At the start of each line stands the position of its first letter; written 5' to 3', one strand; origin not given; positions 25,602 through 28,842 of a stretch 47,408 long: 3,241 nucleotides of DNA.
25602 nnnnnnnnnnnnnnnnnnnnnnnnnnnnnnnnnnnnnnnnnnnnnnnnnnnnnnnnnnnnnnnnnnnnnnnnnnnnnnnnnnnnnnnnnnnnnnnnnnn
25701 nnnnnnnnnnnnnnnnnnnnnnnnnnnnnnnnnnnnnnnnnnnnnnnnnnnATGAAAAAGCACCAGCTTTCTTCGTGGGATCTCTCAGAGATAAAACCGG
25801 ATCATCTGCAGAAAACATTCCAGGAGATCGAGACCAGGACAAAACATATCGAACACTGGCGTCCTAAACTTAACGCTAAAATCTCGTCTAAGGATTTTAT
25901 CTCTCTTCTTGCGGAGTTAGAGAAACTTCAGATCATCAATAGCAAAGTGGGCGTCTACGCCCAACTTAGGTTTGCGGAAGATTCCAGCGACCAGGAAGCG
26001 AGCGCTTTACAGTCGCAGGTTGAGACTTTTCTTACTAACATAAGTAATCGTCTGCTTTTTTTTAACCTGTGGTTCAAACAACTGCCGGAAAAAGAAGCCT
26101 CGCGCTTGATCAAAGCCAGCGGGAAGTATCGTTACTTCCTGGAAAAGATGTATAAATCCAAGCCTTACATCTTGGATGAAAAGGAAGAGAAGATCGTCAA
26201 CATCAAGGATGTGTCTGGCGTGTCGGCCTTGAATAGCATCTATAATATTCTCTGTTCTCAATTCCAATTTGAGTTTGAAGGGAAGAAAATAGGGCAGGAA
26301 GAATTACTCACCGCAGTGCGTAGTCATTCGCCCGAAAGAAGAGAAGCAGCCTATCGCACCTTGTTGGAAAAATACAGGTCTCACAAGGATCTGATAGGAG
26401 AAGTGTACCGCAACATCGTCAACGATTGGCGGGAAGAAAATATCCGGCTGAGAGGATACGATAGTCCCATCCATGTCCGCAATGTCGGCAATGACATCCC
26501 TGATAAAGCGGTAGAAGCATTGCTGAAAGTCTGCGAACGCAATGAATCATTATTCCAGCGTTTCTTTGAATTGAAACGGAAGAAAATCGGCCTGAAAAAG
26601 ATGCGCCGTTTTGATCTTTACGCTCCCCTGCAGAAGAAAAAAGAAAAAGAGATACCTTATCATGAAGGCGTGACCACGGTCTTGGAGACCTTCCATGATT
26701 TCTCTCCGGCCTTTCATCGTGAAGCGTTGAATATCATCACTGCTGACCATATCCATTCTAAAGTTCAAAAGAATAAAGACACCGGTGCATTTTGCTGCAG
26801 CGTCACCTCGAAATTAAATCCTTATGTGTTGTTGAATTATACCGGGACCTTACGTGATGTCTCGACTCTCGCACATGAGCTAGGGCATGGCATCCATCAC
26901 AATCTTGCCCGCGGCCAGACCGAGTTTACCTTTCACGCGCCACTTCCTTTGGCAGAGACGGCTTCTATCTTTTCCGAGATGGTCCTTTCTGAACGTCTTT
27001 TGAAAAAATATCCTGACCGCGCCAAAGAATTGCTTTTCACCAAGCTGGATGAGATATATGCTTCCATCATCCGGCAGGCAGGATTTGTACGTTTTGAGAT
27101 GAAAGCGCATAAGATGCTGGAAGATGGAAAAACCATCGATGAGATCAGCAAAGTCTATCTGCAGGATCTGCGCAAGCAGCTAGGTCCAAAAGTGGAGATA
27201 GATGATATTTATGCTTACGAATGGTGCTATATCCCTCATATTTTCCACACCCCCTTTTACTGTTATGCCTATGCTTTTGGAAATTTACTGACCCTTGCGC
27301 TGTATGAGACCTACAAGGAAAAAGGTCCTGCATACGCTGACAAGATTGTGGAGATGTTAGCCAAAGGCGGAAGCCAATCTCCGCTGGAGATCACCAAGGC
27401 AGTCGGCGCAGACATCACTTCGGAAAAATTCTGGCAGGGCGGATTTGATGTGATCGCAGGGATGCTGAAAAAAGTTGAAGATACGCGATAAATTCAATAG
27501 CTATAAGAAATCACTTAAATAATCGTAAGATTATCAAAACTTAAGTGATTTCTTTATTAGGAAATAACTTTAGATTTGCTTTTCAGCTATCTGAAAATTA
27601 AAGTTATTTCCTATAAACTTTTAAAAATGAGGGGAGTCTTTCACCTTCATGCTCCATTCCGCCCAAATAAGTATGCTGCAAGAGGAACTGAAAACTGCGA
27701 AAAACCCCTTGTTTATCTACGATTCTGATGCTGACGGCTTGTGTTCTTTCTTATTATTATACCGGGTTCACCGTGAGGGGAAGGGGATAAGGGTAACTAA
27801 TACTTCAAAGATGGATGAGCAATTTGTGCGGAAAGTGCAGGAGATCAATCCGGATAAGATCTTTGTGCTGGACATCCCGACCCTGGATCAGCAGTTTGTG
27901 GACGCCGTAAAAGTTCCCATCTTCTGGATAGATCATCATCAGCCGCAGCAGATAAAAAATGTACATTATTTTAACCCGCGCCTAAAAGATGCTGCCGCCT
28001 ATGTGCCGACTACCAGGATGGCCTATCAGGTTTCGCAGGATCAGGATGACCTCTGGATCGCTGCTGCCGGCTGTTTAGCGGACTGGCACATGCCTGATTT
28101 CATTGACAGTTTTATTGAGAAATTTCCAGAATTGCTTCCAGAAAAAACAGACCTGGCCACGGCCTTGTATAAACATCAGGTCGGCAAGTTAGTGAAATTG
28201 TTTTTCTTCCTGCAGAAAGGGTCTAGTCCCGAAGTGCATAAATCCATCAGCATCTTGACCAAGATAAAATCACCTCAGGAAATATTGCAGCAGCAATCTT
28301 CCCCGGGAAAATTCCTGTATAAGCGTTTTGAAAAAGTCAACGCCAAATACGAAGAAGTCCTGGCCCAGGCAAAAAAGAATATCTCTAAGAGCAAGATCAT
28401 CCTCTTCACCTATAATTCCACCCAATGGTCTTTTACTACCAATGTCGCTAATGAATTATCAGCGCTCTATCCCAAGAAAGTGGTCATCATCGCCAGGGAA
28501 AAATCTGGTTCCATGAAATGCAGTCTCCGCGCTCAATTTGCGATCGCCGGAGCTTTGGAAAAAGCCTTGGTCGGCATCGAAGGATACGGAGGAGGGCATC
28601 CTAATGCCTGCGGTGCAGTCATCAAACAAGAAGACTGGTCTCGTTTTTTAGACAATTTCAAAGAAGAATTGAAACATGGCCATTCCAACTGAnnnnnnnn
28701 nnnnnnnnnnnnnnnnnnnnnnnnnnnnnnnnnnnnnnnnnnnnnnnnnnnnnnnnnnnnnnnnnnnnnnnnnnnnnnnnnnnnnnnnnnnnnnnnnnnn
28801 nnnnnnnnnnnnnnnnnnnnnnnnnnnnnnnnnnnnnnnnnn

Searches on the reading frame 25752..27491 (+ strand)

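Call 66: search_protein_families(library=pfam, proteins=[window:25752-27491:+], max_evalue=0.001)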
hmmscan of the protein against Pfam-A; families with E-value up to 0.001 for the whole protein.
window:25752-27491:+ (579 aa): 2 families
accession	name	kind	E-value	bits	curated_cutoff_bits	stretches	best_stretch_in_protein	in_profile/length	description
PF01432.26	Peptidase_M3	-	1e-42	147.5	27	1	191-563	5-453/457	Peptidase family M3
PF08439.15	Peptidase_M3_N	-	2.1e-08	34.7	25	1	108-173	2-70/70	Oligopeptidase F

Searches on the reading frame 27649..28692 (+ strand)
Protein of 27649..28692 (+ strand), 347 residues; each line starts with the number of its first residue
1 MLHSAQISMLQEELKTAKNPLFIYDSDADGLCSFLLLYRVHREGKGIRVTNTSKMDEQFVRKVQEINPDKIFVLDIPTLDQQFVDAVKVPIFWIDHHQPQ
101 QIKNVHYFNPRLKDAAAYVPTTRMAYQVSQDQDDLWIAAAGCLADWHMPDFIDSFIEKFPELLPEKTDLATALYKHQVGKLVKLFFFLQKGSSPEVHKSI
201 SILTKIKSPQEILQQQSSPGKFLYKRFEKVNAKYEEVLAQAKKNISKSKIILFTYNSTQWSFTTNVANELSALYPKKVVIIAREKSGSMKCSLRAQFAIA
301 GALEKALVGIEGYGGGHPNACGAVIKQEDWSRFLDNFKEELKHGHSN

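Call 67: find_related_loci(query=window:27649-28692:+, collection=metagenome_contigs, flank=8000)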
Query window:27649-28692:+ (347 aa) in metagenome_contigs; peptide patterns used: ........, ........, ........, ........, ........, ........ (x = any residue, [..] = any of these).
600 stretches matched a pattern (row limit reached: there are more); 44 encode a relative of the query (tblastn E <= 1e-3); 44 distinct loci.
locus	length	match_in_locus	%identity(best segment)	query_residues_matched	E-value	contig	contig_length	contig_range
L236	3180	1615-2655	84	1-347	0e+0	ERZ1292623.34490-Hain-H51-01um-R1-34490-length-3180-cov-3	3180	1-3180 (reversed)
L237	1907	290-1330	81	1-347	0e+0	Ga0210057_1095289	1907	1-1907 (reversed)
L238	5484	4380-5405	83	1-342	0e+0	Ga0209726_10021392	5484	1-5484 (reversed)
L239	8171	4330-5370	81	1-347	0e+0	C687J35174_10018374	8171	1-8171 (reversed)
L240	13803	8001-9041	81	1-347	0e+0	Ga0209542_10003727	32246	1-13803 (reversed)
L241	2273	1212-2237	82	1-342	0e+0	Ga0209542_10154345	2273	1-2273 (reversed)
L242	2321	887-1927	81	1-343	0e+0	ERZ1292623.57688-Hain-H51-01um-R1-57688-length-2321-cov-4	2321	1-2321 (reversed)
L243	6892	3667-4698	81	1-344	0e+0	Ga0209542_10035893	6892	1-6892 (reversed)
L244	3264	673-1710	77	1-346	0e+0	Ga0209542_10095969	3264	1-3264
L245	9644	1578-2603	77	1-342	0e+0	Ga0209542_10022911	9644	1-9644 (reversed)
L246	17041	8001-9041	74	1-347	0e+0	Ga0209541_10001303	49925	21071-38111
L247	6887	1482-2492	80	6-342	0e+0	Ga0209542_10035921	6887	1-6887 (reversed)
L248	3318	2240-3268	73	1-343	0e+0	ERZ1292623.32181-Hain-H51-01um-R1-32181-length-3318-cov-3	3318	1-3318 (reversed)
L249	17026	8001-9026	72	1-342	7e-177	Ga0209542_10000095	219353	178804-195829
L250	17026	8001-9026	69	1-342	1e-167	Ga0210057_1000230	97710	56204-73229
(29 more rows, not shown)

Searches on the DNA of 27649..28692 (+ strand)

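Call 76: search_with_rna_model(model_id=R1, sources=[L236, L237, L238, L239, L240, L241, L242, L243, L244, L245, L246, L247, L248, L249, L250, L251, L252, L253, L254, L255, L256, L257, L258, L259, L260, L261, L262, L263, L264, L265, L266, L267, L268, L269, L270, L271, L272, L273, L274, L275, L276, L277, L278, L279, L234, L235], max_evalue=0.01)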
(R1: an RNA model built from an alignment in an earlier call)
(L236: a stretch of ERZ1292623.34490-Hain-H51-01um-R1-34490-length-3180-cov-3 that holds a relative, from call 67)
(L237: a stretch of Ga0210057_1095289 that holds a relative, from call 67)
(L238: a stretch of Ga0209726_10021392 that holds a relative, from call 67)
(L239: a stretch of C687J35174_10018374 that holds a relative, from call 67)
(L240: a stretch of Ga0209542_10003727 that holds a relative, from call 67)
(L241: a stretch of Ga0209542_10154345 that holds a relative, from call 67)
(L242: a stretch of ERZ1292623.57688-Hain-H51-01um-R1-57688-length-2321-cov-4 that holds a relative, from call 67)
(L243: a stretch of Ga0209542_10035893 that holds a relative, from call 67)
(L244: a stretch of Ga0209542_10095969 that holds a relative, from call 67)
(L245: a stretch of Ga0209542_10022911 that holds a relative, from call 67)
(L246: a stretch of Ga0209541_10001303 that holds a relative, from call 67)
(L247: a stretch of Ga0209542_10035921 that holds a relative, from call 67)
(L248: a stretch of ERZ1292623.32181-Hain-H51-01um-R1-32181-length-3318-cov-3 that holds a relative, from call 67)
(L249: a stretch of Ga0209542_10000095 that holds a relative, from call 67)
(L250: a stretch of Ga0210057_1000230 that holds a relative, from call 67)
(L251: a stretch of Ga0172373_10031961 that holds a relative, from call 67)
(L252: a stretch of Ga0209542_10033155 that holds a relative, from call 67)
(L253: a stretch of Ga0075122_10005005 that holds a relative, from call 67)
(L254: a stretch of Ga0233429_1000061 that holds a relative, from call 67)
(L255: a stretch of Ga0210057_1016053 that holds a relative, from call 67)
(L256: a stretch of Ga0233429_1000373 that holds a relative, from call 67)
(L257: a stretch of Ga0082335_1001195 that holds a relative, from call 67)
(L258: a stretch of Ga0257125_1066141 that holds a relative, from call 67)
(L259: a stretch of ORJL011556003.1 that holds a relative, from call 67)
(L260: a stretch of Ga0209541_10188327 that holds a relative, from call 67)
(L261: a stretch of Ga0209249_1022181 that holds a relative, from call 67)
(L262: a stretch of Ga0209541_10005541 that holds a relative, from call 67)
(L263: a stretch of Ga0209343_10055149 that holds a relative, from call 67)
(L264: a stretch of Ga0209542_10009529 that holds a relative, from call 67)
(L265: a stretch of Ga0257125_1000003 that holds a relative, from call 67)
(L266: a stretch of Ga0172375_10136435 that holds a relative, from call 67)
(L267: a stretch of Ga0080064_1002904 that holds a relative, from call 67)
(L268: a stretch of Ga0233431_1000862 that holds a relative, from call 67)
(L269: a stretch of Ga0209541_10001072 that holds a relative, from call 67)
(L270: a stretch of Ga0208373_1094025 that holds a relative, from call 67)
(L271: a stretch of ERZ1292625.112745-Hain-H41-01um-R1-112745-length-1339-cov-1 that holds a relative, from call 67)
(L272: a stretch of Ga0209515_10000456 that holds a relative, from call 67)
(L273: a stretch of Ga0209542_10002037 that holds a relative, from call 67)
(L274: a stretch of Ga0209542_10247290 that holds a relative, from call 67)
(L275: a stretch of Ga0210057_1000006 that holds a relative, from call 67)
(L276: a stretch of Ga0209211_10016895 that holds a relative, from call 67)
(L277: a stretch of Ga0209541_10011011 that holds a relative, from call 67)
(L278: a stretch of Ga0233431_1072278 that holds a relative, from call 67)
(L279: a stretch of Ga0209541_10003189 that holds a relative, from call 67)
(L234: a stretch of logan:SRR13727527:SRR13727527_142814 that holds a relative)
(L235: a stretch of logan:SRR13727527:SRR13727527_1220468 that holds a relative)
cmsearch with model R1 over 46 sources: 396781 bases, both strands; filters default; matches with E-value up to 0.01: 6.
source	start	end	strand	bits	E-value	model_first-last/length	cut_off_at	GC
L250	7202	7284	+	54.9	3.4e-09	1-66/66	no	0.19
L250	7202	7284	-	51.7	1.6e-08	1-66/66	no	0.19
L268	3390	3450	-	34.1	0.00011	1-66/66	no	0.38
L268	3390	3450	+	31.4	0.00044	1-66/66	no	0.38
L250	10063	10124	-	29.4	0.0012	1-66/66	no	0.45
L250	10063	10124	+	26.5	0.005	1-66/66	no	0.45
